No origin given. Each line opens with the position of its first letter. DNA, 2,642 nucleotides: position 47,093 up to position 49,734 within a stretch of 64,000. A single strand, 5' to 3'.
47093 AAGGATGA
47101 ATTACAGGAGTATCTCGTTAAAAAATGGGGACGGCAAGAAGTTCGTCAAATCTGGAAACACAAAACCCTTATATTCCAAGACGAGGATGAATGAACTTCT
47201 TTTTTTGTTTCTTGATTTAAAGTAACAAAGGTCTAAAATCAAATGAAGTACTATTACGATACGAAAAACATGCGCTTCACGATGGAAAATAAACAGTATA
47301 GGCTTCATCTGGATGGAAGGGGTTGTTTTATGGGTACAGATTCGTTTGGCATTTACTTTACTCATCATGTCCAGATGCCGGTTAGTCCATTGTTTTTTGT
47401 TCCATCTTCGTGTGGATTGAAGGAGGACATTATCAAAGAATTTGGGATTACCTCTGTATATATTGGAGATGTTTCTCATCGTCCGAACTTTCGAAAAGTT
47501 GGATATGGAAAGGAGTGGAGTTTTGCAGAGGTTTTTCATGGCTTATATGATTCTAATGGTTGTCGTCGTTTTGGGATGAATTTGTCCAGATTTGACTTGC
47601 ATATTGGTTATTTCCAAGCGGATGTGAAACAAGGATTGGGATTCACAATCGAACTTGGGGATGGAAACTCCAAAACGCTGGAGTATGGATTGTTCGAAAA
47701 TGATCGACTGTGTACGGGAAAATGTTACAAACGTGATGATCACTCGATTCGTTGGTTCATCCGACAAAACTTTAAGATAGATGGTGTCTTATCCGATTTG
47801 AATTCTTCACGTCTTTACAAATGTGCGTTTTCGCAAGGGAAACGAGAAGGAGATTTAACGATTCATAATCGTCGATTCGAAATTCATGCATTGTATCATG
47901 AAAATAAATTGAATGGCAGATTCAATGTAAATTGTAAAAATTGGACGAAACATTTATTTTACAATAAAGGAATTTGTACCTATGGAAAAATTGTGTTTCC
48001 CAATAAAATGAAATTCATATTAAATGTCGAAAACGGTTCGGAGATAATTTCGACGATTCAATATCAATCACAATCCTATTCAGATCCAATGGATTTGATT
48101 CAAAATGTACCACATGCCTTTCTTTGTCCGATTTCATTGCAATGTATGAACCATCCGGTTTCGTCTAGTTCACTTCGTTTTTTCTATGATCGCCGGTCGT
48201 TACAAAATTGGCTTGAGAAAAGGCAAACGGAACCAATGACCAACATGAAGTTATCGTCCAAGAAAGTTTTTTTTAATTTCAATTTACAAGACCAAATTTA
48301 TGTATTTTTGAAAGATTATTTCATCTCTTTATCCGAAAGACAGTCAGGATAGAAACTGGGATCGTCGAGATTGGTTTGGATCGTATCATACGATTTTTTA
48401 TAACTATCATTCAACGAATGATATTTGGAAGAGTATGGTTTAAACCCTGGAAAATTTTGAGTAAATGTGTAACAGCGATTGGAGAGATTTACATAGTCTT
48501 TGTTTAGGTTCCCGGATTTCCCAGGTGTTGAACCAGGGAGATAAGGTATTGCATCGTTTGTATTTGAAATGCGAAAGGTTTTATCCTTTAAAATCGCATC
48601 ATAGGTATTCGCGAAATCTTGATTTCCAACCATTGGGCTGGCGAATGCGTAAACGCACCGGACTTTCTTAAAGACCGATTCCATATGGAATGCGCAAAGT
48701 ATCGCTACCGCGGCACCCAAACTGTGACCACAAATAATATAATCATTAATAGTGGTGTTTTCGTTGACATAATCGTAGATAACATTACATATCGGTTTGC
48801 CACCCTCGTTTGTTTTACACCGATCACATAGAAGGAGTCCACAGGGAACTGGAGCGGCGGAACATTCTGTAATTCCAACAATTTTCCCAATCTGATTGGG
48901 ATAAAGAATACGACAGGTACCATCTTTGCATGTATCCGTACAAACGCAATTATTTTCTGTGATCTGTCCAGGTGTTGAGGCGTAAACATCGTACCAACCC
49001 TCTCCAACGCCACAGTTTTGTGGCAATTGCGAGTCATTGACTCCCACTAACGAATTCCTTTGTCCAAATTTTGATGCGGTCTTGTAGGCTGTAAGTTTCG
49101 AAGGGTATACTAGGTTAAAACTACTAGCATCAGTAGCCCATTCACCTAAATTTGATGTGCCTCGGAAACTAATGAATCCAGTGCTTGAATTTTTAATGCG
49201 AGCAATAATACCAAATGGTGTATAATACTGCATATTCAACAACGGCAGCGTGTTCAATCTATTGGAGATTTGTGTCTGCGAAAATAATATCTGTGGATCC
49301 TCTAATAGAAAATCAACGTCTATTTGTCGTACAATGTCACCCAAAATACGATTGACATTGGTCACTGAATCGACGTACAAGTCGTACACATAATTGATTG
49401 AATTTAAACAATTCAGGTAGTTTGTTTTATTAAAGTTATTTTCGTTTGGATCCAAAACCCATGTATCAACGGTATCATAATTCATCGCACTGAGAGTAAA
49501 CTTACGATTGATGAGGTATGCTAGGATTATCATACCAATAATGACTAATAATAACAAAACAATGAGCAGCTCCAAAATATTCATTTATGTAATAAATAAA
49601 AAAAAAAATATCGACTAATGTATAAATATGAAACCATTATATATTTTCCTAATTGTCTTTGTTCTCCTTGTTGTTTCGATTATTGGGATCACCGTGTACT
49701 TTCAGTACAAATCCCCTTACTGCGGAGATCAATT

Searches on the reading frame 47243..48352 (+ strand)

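Call 32: search_protein_families(library=pfam, proteins=[window:47243-48352:+], max_evalue=0.001)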
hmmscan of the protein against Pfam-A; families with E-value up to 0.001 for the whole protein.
window:47243-48352:+ (369 aa): 2 families
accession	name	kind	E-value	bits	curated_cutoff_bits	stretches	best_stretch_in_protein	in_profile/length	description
PF04564.21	U-box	-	5.9e-13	49.2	21.4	1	289-357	1-69/73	U-box domain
PF11789.14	zf-Nse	-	0.0003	21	27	1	294-329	13-48/57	Zinc-finger of the MIZ type in Nse subunit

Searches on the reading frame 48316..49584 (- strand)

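Call 7: search_protein_families(library=pfam, proteins=[window:48316-49584:-], max_evalue=0.001)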
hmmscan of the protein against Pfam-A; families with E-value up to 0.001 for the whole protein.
window:48316-49584:- (422 aa): 2 families
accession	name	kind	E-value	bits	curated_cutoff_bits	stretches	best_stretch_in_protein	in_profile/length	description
PF01764.32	Lipase_3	-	8.7e-20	71.5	22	1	281-351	64-137/140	Lipase (class 3)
PF11187.14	Mbeg1-like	-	0.00099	19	21.1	0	278-321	82-126/224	Mbeg1-like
